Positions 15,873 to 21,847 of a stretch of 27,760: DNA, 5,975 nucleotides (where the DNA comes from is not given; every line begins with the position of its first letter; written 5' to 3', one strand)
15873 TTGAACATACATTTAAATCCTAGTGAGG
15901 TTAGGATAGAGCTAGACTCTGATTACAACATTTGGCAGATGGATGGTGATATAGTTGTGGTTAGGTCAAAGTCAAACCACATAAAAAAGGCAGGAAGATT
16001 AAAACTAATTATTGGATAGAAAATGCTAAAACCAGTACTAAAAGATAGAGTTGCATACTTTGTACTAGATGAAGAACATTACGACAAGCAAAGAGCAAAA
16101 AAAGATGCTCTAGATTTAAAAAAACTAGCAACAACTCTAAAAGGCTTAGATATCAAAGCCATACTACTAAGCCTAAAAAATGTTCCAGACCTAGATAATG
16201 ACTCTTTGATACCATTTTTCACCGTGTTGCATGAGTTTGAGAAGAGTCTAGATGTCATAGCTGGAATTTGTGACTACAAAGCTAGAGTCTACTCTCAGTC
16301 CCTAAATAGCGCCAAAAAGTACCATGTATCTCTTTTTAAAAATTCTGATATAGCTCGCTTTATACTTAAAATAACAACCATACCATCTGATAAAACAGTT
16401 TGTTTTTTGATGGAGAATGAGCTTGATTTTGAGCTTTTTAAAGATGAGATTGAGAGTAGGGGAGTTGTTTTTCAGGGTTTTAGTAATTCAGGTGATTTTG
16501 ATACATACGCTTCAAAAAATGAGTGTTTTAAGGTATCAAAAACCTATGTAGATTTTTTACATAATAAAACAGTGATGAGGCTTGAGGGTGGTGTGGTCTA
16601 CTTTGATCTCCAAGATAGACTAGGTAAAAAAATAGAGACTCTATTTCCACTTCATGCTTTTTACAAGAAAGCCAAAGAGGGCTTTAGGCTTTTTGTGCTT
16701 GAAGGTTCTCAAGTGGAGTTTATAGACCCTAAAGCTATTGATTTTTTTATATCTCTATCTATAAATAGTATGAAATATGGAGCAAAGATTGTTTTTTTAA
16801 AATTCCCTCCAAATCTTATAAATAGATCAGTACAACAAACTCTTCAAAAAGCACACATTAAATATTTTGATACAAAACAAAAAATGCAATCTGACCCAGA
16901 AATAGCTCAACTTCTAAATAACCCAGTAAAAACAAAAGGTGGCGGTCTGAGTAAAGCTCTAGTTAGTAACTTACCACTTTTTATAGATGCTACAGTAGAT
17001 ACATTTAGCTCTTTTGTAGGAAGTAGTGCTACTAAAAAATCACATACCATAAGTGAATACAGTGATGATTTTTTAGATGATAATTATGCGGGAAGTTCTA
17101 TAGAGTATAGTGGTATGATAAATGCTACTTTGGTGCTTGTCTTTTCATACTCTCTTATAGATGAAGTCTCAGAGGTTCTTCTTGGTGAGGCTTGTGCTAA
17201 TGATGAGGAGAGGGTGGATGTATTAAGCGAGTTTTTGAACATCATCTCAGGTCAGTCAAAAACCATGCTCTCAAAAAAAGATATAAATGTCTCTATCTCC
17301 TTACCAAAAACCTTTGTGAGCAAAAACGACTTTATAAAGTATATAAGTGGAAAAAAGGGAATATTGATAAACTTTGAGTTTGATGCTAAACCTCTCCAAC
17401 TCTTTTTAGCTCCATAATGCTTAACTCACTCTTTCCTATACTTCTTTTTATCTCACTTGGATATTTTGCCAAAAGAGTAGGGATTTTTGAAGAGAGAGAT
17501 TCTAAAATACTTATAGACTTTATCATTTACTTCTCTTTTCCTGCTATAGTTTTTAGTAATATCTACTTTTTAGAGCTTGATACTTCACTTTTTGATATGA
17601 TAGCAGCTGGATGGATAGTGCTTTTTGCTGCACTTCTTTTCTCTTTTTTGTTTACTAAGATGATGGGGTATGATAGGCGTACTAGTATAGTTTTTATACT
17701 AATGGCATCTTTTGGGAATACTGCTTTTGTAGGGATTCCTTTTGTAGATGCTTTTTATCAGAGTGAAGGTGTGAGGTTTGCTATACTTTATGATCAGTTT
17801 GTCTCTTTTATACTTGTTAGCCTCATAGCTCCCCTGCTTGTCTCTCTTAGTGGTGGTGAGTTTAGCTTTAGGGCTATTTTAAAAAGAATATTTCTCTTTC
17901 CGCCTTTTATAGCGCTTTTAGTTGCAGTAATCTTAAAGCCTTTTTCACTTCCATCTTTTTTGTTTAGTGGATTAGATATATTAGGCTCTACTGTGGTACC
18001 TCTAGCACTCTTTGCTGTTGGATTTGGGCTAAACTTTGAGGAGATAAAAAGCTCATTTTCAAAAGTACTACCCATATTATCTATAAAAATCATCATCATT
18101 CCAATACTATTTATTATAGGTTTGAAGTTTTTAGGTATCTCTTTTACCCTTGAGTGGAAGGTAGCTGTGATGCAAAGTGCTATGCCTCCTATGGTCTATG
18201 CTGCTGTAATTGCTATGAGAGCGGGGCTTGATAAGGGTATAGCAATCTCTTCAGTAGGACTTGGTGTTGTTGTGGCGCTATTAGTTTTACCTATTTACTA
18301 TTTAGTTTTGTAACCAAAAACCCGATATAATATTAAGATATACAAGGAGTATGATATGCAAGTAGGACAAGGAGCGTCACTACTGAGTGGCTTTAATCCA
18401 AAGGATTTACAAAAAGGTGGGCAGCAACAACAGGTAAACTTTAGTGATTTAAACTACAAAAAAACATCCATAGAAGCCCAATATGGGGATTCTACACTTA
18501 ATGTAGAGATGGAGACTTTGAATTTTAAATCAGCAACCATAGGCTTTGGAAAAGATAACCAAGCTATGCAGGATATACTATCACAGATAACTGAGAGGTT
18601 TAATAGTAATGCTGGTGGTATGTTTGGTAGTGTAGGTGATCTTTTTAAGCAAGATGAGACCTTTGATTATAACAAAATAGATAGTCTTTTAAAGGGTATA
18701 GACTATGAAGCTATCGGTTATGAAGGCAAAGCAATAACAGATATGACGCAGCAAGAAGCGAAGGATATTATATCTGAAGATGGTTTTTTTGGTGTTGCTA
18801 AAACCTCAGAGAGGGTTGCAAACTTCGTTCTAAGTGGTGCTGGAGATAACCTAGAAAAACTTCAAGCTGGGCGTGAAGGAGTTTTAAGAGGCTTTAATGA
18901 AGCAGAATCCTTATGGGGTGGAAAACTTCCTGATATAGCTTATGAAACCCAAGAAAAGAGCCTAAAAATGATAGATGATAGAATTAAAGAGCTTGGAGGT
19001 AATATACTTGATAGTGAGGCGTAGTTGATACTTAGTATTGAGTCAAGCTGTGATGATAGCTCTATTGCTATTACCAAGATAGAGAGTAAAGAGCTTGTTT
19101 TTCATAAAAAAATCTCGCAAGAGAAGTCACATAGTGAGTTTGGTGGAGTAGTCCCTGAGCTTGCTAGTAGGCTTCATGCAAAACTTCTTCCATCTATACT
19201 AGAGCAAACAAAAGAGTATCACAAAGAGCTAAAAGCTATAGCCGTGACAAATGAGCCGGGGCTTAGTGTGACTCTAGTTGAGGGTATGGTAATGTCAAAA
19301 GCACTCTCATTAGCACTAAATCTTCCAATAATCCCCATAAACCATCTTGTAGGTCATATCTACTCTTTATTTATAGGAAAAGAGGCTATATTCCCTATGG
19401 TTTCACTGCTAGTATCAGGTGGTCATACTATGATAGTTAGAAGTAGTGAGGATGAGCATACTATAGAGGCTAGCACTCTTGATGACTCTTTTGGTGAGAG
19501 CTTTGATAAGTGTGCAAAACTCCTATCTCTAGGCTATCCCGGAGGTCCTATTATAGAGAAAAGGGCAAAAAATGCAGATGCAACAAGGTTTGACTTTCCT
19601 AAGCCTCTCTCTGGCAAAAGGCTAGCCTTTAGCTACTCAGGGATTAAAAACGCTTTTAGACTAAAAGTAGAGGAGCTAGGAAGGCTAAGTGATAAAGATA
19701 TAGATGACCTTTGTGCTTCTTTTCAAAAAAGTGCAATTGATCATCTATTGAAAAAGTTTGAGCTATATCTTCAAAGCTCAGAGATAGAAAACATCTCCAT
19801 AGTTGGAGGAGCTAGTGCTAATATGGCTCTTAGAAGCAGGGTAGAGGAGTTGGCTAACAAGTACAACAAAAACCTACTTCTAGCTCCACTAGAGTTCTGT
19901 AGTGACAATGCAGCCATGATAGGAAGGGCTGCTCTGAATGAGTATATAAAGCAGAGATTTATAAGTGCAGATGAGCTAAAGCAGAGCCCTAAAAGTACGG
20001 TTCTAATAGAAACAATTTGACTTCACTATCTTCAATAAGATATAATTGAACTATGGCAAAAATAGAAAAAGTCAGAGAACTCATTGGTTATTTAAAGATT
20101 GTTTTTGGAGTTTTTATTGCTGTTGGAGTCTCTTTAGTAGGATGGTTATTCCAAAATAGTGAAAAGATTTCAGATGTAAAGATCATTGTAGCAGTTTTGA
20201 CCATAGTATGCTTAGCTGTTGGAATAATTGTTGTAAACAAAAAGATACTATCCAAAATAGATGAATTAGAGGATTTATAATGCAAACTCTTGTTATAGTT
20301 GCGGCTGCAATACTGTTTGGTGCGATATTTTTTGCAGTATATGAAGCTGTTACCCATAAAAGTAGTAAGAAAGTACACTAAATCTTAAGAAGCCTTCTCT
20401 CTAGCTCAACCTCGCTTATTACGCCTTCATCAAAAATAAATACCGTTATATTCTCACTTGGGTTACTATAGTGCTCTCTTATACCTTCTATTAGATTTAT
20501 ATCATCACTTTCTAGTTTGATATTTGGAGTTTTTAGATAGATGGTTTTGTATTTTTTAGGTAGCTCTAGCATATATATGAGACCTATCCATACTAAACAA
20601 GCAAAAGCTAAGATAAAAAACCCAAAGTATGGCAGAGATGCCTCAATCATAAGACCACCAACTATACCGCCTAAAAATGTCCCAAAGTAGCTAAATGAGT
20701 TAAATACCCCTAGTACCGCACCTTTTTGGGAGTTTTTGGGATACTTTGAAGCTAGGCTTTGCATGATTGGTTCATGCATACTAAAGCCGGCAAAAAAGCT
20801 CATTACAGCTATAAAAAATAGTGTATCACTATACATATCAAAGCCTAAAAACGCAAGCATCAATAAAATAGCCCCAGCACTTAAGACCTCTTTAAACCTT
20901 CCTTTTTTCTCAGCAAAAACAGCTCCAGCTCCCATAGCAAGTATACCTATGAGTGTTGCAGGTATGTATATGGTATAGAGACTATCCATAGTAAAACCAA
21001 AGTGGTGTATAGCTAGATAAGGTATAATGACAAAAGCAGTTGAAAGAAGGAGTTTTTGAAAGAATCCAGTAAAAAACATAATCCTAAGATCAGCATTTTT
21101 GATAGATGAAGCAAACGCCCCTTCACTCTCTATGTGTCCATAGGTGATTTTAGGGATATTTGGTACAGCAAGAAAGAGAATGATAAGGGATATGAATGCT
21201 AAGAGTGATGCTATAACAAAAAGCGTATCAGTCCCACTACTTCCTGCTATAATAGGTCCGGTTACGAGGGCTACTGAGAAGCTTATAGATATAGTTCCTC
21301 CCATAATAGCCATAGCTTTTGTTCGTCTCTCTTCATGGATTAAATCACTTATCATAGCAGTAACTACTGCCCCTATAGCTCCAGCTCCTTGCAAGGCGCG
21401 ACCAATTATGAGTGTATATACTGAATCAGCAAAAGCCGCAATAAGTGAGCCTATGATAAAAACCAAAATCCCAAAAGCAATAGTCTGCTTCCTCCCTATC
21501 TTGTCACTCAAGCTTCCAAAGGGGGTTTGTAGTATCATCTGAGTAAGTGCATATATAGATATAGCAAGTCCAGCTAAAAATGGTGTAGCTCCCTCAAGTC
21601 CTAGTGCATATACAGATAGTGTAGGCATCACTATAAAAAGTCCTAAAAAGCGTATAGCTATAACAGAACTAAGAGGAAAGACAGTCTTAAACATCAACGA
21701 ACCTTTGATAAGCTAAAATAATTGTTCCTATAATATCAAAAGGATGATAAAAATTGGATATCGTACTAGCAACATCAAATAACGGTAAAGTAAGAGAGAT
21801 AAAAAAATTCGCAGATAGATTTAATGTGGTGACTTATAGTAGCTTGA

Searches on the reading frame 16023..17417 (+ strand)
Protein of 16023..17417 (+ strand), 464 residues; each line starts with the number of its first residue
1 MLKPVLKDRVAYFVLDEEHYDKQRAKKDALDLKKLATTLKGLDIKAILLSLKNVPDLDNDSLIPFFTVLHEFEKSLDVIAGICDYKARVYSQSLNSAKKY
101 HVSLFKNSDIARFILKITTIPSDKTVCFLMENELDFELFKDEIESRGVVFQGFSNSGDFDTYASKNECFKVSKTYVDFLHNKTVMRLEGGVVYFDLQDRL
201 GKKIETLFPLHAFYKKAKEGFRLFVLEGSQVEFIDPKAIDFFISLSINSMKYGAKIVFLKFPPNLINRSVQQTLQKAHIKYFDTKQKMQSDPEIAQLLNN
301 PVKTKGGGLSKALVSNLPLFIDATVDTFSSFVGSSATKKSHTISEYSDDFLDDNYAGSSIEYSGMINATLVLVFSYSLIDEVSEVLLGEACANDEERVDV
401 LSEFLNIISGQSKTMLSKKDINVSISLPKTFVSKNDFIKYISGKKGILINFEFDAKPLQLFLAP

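Call 37: search_protein_families(library=pfam, proteins=[window:16023-17417:+], max_evalue=0.001)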
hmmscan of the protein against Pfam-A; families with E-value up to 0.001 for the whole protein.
window:16023-17417:+ (464 aa): 1 family
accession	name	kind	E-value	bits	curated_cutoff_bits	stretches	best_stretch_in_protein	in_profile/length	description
PF13690.11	CheX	-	3.9e-11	43.3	27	1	358-452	3-94/94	Chemotaxis phosphatase CheX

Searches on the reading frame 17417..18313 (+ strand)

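Call 37: search_protein_families(library=pfam, proteins=[window:17417-18313:+], max_evalue=0.001)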
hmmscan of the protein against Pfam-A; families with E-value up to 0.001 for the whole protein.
window:17417-18313:+ (298 aa): 1 family
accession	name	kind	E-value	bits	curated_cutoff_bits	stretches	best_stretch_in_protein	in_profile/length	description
PF03547.23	Mem_trans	-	4.2e-37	128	25.7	1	3-295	4-343/343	Membrane transport protein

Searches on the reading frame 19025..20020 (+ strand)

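Call 37: search_protein_families(library=pfam, proteins=[window:19025-20020:+], max_evalue=0.001)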
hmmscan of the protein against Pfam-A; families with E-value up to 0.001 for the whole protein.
window:19025-20020:+ (331 aa): 1 family
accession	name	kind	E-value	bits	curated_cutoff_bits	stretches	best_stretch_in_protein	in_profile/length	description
PF00814.31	TsaD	-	1.1e-71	242.1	24.8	1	24-300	2-263/264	tRNA N6-adenosine threonylcarbamoyltransferase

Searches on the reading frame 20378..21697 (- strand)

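Call 37: search_protein_families(library=pfam, proteins=[window:20378-21697:-], max_evalue=0.001)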
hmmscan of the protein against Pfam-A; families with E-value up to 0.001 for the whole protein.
window:20378-21697:- (439 aa): 2 families
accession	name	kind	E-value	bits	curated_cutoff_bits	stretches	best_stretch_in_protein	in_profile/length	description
PF07690.21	MFS_1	-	3.8e-45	154.8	33.4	2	11-267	3-267/347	Major Facilitator Superfamily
PF00083.30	Sugar_tr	-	7.6e-12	45.3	22.3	1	41-180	47-190/452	Sugar (and other) transporter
